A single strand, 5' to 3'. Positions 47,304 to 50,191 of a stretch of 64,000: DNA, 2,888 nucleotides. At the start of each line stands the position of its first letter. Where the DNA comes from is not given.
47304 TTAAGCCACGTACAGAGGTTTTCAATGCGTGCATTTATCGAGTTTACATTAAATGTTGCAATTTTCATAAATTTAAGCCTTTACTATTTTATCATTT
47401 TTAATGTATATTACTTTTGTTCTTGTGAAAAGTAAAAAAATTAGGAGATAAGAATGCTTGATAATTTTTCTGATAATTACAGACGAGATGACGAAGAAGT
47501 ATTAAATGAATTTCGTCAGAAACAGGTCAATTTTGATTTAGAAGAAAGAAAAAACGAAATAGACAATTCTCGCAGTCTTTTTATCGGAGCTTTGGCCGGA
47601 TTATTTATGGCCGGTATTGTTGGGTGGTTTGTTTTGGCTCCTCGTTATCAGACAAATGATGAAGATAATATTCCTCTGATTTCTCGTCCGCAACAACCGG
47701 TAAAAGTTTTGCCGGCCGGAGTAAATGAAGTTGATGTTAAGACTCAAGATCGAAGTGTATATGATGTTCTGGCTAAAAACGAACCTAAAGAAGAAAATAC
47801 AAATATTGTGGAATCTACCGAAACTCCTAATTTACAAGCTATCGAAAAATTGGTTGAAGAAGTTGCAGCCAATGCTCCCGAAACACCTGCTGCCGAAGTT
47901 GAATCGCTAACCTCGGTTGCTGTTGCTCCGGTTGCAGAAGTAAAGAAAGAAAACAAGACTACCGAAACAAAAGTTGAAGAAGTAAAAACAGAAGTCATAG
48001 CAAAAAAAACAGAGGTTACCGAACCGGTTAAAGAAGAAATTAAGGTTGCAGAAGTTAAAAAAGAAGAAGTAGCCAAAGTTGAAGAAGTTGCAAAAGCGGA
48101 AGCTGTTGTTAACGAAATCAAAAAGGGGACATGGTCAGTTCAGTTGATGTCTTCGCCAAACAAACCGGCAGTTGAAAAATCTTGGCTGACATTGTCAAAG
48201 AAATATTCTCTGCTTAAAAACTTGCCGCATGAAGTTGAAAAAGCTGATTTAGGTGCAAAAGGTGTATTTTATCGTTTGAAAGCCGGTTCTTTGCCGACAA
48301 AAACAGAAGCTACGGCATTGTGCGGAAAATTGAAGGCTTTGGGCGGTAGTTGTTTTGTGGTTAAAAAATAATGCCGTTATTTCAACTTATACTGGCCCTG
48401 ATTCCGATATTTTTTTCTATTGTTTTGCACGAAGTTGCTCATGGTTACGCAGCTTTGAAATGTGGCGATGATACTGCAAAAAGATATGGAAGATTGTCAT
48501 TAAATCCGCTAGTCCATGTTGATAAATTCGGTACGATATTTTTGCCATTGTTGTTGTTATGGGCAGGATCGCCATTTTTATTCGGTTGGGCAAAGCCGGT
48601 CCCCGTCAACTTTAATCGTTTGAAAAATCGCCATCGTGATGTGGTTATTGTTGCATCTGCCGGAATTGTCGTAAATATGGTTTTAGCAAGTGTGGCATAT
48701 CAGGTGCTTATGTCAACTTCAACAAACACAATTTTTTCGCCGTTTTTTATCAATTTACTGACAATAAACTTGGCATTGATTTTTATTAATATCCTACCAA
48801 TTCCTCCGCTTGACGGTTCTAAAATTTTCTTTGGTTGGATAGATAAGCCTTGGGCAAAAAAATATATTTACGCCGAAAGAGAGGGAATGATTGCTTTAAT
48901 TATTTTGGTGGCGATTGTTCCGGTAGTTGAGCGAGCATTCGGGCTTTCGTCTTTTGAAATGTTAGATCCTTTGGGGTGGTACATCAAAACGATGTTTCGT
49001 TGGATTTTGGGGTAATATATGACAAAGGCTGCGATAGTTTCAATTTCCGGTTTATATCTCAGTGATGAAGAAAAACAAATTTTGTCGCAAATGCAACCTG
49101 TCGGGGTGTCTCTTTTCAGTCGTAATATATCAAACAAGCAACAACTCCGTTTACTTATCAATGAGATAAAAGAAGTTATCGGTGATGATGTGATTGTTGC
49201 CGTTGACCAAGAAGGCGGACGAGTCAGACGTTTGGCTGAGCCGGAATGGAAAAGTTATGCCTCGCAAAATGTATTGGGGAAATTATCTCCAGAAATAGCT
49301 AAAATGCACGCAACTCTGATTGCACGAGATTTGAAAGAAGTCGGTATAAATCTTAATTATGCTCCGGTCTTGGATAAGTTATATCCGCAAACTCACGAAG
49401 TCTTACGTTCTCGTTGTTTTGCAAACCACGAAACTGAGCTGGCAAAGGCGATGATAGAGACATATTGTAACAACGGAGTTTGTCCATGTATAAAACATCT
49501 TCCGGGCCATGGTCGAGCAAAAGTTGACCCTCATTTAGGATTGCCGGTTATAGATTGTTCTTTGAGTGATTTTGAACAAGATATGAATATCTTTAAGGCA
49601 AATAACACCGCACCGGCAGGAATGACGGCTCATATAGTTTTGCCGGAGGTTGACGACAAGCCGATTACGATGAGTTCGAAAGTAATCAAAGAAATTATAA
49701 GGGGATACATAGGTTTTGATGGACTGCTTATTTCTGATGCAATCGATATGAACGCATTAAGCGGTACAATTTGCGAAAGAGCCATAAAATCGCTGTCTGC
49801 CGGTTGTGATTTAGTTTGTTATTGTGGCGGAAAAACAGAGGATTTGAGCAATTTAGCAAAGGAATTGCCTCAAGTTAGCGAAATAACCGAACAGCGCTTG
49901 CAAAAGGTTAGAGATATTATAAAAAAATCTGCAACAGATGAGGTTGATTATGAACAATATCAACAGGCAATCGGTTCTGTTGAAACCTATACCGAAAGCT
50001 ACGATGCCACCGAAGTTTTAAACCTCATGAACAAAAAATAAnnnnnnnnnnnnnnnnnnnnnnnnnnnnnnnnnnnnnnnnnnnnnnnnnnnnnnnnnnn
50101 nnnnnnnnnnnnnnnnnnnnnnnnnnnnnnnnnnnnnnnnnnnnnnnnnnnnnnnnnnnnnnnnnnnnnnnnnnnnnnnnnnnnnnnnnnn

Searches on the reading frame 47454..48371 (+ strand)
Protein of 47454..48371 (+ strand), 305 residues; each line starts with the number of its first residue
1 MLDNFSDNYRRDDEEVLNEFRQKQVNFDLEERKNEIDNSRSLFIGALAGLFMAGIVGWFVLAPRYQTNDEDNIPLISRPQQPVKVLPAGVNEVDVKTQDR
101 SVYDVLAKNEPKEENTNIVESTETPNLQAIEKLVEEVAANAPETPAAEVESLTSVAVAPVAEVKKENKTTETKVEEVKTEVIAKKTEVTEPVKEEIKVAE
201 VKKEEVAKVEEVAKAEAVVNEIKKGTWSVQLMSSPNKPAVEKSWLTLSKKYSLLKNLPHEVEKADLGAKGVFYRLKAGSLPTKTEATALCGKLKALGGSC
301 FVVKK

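Call 31: search_protein_families(library=pfam, proteins=[window:47454-48371:+], max_evalue=0.00001)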
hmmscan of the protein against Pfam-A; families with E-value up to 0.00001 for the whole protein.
window:47454-48371:+ (305 aa): 1 family
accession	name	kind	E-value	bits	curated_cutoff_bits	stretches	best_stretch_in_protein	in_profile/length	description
PF05036.18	SPOR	-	6.8e-09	36.4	21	1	224-304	2-76/76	SPOR domain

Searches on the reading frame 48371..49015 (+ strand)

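Call 61: search_protein_families(library=pfam, proteins=[window:48371-49015:+], max_evalue=0.00001)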
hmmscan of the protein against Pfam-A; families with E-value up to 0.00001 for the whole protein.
window:48371-49015:+ (214 aa): 1 family
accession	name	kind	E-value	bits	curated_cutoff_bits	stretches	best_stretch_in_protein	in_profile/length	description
PF02163.28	Peptidase_M50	-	3.9e-14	53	27.2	2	120-176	157-212/221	Peptidase family M50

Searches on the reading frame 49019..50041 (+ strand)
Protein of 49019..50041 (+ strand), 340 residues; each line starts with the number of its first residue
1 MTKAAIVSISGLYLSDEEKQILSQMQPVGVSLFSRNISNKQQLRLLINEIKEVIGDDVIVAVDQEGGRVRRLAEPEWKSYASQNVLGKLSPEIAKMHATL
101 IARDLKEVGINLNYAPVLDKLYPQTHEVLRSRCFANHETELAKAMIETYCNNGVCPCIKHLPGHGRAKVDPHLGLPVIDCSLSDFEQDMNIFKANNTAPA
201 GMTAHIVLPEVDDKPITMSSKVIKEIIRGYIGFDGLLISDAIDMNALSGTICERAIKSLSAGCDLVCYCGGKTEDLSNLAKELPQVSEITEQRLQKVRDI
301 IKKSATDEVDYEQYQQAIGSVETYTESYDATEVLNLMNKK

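Call 61: search_protein_families(library=pfam, proteins=[window:49019-50041:+], max_evalue=0.00001)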
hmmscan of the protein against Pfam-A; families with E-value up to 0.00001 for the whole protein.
window:49019-50041:+ (340 aa): 1 family
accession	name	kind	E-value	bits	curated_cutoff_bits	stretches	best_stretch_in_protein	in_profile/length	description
PF00933.27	Glyco_hydro_3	-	1.9e-44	152.8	27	1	14-296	16-308/316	Glycosyl hydrolase family 3 N terminal domain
